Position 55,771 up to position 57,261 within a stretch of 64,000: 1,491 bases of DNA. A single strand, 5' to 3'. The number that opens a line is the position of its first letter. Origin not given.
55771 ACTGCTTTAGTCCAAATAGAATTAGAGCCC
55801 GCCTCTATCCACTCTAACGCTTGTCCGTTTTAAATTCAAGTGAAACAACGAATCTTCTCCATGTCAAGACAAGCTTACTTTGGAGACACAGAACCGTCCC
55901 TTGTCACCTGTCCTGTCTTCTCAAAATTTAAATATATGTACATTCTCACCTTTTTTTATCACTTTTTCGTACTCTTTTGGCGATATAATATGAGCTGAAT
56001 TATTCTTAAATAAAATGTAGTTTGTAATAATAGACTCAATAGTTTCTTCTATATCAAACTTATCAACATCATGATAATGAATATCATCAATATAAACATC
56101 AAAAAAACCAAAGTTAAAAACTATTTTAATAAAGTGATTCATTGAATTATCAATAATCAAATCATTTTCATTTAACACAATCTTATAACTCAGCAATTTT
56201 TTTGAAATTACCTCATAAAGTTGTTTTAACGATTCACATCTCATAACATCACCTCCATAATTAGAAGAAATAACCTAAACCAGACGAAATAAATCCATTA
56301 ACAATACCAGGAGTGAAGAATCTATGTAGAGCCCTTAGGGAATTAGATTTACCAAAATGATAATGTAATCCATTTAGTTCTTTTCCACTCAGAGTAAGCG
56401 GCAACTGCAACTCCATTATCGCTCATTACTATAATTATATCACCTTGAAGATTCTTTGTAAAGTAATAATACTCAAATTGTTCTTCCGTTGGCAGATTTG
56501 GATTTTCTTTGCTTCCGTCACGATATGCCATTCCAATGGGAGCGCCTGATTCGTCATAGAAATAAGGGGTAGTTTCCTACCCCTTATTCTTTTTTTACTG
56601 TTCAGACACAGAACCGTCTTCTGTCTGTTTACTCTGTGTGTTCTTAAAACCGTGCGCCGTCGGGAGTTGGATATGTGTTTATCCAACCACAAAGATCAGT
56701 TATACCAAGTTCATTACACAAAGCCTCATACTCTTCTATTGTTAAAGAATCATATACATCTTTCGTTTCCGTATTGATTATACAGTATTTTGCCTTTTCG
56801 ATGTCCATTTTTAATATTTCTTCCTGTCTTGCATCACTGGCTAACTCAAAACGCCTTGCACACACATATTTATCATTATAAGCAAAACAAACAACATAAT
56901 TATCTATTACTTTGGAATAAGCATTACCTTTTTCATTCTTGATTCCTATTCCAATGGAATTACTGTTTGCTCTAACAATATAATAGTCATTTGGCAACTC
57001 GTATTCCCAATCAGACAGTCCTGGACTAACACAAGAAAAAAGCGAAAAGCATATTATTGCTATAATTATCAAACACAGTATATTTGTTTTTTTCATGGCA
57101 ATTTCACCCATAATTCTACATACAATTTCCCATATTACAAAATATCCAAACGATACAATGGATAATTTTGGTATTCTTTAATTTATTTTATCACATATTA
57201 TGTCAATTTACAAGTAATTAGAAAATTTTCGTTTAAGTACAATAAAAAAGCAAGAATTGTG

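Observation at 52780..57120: AT-rich island of degenerate orphan toxin-CT/immunity cassettes between the metallophosphoesterase gene and tyrS, with no full-length parent toxin gene in view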

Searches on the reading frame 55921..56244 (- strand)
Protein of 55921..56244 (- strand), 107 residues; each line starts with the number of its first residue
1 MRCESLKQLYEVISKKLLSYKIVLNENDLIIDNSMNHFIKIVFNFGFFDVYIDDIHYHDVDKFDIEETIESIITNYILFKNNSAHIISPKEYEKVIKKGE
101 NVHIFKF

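Call 9: search_protein_families(library=pfam, max_evalue=1, proteins=[window:55921-56244:-])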
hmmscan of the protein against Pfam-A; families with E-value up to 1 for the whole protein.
window:55921-56244:- (107 aa): 1 family
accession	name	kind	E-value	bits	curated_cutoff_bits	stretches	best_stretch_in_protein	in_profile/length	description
PF22893.2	ULD_2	-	0.1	13.2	24.5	1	75-103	51-78/85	Ubiquitin-like domain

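Call 10: search_protein_families(library=ncbifam, max_evalue=1, proteins=[window:55921-56244:-])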
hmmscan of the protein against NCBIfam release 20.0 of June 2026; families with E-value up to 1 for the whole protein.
window:55921-56244:- (107 aa): 0 families

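Call 86: search_protein_families(library=padloc, max_evalue=0.01, proteins=[window:55921-56244:-])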
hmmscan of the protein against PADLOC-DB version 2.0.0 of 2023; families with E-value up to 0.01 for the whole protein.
window:55921-56244:- (107 aa): 0 families

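Call 90: predict_structure(protein=window:55921-56244:-)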
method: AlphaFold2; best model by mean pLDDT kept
length: 107 residues; sequences in the alignment: 1
mean_pLDDT: 67.6   pTM: 0.56
mean pLDDT of the five models: 67.6, 63.7, 60.2, 49.7, 44.3
residues with pLDDT >= 90: 0; 70-90: 46; 50-70: 58; < 50: 3
segments of 3 or more residues with pLDDT < 50: none
pLDDT, mean of each block of 10 residues (from residue 1): 68 75 83 73 73 71 55 59 61 68 53
secondary structure, 60 per line:
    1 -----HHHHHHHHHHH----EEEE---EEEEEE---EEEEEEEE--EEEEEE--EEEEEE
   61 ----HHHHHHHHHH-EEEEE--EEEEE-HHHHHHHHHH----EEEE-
elements in order: H6-16 E21-24 E28-33 E37-44 E47-52 E55-60 H65-74 E76-80 E83-87 H89-98 E103-106

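Call 92: fold_search(model_id=the predicted structure, library=pdb)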
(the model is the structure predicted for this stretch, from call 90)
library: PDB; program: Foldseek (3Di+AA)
matches with E <= 10: 418; with E <= 0.001: 0
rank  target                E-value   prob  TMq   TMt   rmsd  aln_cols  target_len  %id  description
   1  4lp1_A                2.3e-01  0.87  0.44  0.45   8.8       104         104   12  Crystal structure of CyaY protein from Psychromonas ingrahamii in complex with Eu(III) (released 2014-07-16)
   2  4hs5_A                3.7e-01  0.92  0.44  0.44   6.5        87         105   11  Frataxin from Psychromonas ingrahamii as a model to study stability modulation within CyaY protein family (released 2013-03-13)
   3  7zm7_A                7.3e-01  0.08  0.20  0.04  13.0        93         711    8  CryoEM structure of mitochondrial complex I from Chaetomium thermophilum (inhibited by DDM) (released 2022-11-30)
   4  3eb8_B                7.7e-01  0.20  0.29  0.10  12.8        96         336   16  VirA (released 2008-09-30)
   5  5mu3_B                8.2e-01  0.23  0.26  0.19   5.8        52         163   10  Crystal structure of Ctf19-Mcm21 kinetochore assembly bound with Ctf19-Mcm21 binding motif of central kinetochore subu (released 2017-11-01)
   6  1ly7_MODEL_1_A        9.2e-01  0.30  0.41  0.37   7.6       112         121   12  The solution structure of the the c-terminal domain of frataxin, the protein responsible for friedreich ataxia (released 2002-06-26)
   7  6ybq_K                9.2e-01  0.14  0.27  0.16   7.8        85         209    9  Engineered glycolyl-CoA carboxylase (quintuple mutant) with bound CoA (released 2020-10-28)
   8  2m3x_MODEL_1_A        9.7e-01  0.11  0.20  0.15  10.7        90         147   17  Solution structure of Ph1500: a homohexameric protein centered on a 12-bladed beta-propeller (released 2014-01-29)
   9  7o6y_A                1.0e+00  0.10  0.22  0.05  12.6        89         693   11  Cryo-EM structure of respiratory complex I under turnover (released 2021-11-10)
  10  4d9o_A                1.1e+00  0.25  0.26  0.15   9.0        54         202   18  Structure of ebolavirus protein VP24 from Reston (released 2012-04-18)
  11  8fmw_AH               1.1e+00  0.18  0.28  0.19   9.5        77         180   14  The structure of a hibernating ribosome in the Lyme disease pathogen (released 2023-11-08)
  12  6fof_A                1.1e+00  0.12  0.19  0.13  12.3        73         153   16  Crystal structure of a crystallized variant of h-Gal3: Gal-3[NTS/VII-IX] (released 2018-07-18)
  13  6rku_B                1.2e+00  0.13  0.22  0.08  11.5        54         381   17  E. coli DNA Gyrase - DNA binding and cleavage domain in State 1 (released 2019-11-06)
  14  6h64_A                1.2e+00  0.08  0.16  0.14  12.2        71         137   17  Crystal structure of the CRD-SAT (released 2019-08-14)
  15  3eb8_A                1.4e+00  0.13  0.28  0.11   9.3        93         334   16  VirA (released 2008-09-30)
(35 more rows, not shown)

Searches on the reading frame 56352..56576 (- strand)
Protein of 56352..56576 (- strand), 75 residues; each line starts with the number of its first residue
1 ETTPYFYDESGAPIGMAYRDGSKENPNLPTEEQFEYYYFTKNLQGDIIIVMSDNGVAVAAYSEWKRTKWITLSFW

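Call 9: search_protein_families(library=pfam, max_evalue=1, proteins=[window:56352-56576:-])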
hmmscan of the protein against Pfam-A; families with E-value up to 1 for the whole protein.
seq(75 aa): 0 families

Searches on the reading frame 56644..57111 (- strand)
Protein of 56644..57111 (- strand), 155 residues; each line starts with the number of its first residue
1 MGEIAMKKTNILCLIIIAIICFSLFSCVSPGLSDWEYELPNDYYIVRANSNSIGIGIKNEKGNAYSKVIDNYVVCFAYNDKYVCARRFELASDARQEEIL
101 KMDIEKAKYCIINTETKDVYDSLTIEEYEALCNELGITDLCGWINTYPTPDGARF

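Call 9: search_protein_families(library=pfam, max_evalue=1, proteins=[window:56644-57111:-])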
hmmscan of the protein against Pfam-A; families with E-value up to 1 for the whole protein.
window:56644-57111:- (155 aa): 2 families
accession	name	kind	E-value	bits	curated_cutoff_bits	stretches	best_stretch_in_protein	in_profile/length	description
PF13162.11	DUF3997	-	2.5e-07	31.4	25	1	40-138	1-100/107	Protein of unknown function (DUF3997)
PF18362.6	THB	-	0.087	12.9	25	1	126-142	12-28/34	Tri-helix bundle domain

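Call 10: search_protein_families(library=ncbifam, max_evalue=1, proteins=[window:56644-57111:-])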
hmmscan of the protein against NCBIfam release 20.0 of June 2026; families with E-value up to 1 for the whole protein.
window:56644-57111:- (155 aa): 1 family
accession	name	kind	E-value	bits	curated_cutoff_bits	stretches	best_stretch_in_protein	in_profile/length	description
NF011303.0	PRK14715.1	equivalog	0.005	13.9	1585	1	45-145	962-1055/1627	DNA-directed DNA polymerase II large subunit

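Call 86: search_protein_families(library=padloc, max_evalue=0.01, proteins=[window:56644-57111:-])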
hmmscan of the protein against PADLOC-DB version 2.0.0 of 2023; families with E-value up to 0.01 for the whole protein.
window:56644-57111:- (155 aa): 0 families
